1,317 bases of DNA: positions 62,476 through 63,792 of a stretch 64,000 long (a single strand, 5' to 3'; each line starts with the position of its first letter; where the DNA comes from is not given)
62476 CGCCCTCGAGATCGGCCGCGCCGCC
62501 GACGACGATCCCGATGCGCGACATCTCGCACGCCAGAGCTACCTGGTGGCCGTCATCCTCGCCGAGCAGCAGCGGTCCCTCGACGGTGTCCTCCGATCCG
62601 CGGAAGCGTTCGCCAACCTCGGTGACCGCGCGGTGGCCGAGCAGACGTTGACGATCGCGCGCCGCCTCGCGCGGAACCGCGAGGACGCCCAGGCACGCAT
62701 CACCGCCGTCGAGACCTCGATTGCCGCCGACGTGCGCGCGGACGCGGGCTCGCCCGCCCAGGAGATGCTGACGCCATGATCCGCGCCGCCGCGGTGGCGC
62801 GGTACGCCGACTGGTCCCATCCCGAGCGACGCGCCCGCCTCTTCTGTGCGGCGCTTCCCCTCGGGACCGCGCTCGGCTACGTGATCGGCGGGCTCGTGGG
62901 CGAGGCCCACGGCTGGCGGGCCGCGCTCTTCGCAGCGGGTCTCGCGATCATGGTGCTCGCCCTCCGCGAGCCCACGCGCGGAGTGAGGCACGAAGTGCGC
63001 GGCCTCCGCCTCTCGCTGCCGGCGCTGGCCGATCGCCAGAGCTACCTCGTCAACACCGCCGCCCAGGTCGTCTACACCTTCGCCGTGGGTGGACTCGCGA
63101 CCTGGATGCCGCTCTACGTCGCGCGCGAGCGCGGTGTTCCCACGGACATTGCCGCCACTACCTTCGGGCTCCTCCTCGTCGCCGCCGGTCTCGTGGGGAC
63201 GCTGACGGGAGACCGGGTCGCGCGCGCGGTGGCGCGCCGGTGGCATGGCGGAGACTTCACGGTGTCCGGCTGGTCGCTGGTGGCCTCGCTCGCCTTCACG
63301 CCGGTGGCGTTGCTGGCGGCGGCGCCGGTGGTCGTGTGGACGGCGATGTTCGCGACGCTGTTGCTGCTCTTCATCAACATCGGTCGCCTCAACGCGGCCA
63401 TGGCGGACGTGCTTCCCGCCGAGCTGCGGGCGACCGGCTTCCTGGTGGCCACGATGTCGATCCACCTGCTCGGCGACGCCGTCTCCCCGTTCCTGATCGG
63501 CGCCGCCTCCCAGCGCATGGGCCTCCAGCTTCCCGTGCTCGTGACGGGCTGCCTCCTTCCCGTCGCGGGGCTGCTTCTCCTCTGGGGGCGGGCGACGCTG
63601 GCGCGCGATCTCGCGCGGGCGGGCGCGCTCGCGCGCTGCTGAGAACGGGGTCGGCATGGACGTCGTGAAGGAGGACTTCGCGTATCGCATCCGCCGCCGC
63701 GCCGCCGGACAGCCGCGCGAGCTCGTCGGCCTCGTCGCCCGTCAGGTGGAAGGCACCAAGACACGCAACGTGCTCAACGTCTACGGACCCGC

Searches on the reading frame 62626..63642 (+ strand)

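Call 79: search_protein_families(library=pfam, proteins=[window:62626-63642:+], max_evalue=0.0001)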
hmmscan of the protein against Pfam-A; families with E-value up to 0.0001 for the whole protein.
window:62626-63642:+ (338 aa): 2 families
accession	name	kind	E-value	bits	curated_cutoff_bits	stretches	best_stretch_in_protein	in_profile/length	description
PF07690.21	MFS_1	-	1.8e-13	50.6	33.4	1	50-280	100-340/347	Major Facilitator Superfamily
PF03137.26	OATP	-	2e-06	26.8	25.8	1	122-202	277-357/545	Organic Anion Transporter Polypeptide (OATP) family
